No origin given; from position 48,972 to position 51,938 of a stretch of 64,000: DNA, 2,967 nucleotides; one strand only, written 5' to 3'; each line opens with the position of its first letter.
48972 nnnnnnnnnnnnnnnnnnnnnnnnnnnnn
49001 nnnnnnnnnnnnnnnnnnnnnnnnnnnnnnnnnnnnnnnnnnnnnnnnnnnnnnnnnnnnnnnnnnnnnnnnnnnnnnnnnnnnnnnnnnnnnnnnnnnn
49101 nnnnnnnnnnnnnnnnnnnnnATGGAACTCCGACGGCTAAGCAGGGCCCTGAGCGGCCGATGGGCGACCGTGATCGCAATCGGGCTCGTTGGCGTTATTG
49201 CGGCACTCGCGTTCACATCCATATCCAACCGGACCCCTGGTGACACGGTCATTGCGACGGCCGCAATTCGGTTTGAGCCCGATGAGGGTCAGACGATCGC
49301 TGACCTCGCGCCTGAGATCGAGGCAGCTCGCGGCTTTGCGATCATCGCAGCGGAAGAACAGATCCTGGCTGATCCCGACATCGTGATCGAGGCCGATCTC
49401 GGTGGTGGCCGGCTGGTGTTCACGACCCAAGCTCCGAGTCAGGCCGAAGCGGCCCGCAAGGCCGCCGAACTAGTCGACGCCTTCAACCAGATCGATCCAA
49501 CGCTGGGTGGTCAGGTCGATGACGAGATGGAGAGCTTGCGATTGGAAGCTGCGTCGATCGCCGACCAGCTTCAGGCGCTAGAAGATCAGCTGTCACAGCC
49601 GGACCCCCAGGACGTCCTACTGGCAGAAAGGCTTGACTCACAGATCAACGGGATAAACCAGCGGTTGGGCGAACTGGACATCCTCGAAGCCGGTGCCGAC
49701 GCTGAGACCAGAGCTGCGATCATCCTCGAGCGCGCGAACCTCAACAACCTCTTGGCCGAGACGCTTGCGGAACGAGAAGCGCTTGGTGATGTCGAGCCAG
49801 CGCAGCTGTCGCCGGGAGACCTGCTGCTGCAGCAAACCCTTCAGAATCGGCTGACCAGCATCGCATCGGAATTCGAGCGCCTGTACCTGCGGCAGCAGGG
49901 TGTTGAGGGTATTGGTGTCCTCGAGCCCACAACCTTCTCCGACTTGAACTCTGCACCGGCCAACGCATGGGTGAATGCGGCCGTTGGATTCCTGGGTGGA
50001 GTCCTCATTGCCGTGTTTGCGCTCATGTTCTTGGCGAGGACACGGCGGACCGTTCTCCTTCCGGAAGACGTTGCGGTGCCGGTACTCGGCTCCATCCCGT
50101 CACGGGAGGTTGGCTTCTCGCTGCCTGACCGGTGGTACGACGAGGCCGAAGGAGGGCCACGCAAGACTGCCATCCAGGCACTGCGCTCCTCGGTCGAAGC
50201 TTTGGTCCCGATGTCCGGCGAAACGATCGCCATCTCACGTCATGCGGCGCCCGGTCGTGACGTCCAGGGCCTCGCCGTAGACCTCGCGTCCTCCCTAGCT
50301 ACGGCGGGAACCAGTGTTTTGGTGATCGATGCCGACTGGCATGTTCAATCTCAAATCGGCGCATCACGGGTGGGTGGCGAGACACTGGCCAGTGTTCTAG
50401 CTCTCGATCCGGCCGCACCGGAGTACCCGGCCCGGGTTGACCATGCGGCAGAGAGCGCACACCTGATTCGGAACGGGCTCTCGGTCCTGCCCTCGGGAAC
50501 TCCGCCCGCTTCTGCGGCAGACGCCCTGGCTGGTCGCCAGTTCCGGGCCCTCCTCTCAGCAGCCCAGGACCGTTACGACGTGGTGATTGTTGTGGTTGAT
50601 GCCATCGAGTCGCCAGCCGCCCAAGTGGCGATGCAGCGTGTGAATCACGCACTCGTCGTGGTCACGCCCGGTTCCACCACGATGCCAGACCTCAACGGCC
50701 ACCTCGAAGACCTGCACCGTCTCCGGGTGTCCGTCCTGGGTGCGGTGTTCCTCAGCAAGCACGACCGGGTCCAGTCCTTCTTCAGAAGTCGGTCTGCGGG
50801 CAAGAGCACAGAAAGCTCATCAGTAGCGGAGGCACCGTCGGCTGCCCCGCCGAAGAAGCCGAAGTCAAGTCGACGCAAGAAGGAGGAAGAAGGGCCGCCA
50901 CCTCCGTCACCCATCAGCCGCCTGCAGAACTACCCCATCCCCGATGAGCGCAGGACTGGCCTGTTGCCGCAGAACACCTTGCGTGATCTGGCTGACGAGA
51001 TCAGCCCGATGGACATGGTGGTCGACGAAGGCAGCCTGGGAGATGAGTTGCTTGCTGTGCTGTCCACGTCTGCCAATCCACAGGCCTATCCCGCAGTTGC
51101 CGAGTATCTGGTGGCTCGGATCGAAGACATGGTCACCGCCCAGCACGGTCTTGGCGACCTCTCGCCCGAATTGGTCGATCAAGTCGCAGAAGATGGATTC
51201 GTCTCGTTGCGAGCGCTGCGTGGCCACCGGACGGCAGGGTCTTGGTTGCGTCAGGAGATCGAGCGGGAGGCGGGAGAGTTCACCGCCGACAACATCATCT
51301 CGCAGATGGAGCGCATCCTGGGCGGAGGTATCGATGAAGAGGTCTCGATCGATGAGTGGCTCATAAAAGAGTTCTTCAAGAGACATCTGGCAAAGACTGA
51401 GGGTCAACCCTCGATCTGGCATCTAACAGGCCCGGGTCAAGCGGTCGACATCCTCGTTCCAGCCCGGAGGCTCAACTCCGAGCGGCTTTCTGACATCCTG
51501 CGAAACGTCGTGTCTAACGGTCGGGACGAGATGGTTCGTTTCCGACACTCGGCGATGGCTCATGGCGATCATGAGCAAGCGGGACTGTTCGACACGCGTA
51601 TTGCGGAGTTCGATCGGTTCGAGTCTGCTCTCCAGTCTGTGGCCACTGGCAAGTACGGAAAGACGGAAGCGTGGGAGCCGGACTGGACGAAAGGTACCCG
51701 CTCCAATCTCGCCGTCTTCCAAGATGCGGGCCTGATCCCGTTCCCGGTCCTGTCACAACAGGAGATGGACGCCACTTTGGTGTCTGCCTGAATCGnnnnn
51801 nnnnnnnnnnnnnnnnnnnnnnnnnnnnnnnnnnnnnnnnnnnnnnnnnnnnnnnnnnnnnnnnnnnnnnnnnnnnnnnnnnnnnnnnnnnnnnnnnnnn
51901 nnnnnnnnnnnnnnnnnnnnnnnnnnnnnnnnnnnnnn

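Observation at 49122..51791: Wzz-like copolymerase fused to a BY-kinase-like pseudo-ATPase and an unrecognisable 330-aa C-terminal domain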

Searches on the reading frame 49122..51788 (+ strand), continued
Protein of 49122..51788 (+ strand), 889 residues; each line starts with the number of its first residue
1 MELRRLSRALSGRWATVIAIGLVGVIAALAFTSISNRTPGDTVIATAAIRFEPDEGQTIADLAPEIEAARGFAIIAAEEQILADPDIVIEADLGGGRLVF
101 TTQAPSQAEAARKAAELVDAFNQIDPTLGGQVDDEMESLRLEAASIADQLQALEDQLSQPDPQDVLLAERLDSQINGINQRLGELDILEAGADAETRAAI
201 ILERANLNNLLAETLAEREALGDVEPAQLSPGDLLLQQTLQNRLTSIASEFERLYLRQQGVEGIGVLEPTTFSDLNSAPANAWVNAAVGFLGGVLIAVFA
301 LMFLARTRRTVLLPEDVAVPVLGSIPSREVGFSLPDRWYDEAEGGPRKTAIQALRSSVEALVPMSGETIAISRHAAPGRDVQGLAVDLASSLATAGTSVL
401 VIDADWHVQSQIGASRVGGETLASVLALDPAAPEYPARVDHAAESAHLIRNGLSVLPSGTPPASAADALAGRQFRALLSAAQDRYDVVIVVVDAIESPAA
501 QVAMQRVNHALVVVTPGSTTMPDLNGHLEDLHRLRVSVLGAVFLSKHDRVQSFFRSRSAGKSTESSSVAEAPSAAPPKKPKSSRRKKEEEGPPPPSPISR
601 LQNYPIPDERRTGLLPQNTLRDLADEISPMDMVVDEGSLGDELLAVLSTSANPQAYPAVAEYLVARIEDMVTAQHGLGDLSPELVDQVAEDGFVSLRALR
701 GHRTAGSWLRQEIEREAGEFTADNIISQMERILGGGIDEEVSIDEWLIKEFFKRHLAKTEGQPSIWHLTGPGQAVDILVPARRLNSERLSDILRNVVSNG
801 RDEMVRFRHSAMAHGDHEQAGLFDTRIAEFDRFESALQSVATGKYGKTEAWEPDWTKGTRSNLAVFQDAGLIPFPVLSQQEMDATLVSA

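Call 86: find_encoding_contigs(protein=P0196, flank=10000, max_places=1)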
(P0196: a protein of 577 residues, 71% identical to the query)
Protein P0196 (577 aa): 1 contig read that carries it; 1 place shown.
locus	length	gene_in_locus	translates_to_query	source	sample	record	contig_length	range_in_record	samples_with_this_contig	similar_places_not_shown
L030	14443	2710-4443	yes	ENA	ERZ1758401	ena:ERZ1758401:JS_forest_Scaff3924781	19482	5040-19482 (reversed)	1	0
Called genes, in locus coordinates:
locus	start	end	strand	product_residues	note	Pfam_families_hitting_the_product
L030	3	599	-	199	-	?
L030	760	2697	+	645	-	PF13727:CoA_binding_3, PF04321:RmlD_sub_bind, PF01073:3Beta_HSD, PF01370:Epimerase, PF02719:Polysacc_synt_2, PF13460:NAD_binding_10 (weak), PF16363:GDP_Man_Dehyd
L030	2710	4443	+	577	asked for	-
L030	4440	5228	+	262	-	PF01522:Polysacc_deac_1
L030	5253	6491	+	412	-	PF13439:Glyco_transf_4, PF13579:Glyco_trans_4_4 (weak), PF00534:Glycos_transf_1, PF13692:Glyco_trans_1_4, PF13524:Glyco_trans_1_2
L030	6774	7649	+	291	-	PF00534:Glycos_transf_1, PF13692:Glyco_trans_1_4, PF20706:GT4-conflict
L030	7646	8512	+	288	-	PF00685:Sulfotransfer_1, PF13469:Sulfotransfer_3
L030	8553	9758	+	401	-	PF00005:ABC_tran, PF13304:AAA_21 (faint)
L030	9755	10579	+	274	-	PF01061:ABC2_membrane (weak), PF12698:ABC2_membrane_3 (weak)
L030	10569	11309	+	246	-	-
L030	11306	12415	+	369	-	PF20706:GT4-conflict (weak), PF00534:Glycos_transf_1, PF13692:Glyco_trans_1_4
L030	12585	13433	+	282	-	-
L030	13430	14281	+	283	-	PF12697:Abhydrolase_6 (weak), PF12146:Hydrolase_4 (weak)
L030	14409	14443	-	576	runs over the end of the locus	PF24606:CEMIP_beta-hel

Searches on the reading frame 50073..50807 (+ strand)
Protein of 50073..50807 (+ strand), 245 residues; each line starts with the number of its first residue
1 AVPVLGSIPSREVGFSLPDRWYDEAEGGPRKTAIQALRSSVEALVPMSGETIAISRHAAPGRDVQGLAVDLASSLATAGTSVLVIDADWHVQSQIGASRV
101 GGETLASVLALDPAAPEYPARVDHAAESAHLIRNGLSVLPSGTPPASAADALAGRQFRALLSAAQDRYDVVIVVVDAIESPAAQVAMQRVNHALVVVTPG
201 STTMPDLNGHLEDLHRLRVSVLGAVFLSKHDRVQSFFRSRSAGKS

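Call 16: search_solved_structures(query=window:50073-50807:+, max_evalue=1, show_alignments=3)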
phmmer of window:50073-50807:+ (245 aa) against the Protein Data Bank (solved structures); distinct sequences matched with E-value up to 1: 17.
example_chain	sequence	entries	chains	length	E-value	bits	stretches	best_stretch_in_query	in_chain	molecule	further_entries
3cio_A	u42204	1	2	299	1.8e-06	31.5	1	32-227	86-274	Tyrosine-protein kinase etk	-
6z0p_A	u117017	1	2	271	4.6e-05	26.9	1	34-238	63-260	BceF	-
2ved_A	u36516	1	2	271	0.00068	23.1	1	22-225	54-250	MEMBRANE PROTEIN CAPA1, PROTEIN TYROSINE KINASE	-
4jmp_A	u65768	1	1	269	0.0016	21.8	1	21-225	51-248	C-terminal fragment of CapA, Protein tyrosine kinase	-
3bfv_A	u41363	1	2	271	0.0018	21.7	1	22-225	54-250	Membrane protein CapA1, Protein tyrosine kinase,Protein tyrosine kinase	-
7ni2_A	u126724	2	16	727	0.0019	21.6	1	32-238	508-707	Tyrosine-protein kinase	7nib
9i2q_D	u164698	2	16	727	0.002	21.6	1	32-238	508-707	Putative transmembrane protein Wzc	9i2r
9exo_H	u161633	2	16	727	0.002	21.5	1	32-238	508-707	Putative transmembrane protein Wzc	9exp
7nhr_A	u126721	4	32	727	0.002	21.5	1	32-238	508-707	Putative transmembrane protein Wzc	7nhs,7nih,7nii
9exq_D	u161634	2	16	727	0.0021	21.5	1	32-238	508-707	Putative transmembrane protein Wzc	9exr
3la6_A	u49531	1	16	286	0.004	20.6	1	27-231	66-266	Tyrosine-protein kinase wzc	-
4jlv_A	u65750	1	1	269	0.0054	20.1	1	57-236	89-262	C-terminal fragment of Membrane protein CapA1, Putative uncharacterized protein capB1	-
9xgv_A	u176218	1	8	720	0.028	17.8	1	27-230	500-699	Tyrosine-protein kinase wzc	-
9r62_I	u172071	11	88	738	0.029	17.7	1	27-230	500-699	Tyrosine-protein kinase wzc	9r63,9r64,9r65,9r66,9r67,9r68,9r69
2qm7_A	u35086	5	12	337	0.31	14.4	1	35-115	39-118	GTPase/ATPase | Methylmalonyl-CoA mutase accessory protein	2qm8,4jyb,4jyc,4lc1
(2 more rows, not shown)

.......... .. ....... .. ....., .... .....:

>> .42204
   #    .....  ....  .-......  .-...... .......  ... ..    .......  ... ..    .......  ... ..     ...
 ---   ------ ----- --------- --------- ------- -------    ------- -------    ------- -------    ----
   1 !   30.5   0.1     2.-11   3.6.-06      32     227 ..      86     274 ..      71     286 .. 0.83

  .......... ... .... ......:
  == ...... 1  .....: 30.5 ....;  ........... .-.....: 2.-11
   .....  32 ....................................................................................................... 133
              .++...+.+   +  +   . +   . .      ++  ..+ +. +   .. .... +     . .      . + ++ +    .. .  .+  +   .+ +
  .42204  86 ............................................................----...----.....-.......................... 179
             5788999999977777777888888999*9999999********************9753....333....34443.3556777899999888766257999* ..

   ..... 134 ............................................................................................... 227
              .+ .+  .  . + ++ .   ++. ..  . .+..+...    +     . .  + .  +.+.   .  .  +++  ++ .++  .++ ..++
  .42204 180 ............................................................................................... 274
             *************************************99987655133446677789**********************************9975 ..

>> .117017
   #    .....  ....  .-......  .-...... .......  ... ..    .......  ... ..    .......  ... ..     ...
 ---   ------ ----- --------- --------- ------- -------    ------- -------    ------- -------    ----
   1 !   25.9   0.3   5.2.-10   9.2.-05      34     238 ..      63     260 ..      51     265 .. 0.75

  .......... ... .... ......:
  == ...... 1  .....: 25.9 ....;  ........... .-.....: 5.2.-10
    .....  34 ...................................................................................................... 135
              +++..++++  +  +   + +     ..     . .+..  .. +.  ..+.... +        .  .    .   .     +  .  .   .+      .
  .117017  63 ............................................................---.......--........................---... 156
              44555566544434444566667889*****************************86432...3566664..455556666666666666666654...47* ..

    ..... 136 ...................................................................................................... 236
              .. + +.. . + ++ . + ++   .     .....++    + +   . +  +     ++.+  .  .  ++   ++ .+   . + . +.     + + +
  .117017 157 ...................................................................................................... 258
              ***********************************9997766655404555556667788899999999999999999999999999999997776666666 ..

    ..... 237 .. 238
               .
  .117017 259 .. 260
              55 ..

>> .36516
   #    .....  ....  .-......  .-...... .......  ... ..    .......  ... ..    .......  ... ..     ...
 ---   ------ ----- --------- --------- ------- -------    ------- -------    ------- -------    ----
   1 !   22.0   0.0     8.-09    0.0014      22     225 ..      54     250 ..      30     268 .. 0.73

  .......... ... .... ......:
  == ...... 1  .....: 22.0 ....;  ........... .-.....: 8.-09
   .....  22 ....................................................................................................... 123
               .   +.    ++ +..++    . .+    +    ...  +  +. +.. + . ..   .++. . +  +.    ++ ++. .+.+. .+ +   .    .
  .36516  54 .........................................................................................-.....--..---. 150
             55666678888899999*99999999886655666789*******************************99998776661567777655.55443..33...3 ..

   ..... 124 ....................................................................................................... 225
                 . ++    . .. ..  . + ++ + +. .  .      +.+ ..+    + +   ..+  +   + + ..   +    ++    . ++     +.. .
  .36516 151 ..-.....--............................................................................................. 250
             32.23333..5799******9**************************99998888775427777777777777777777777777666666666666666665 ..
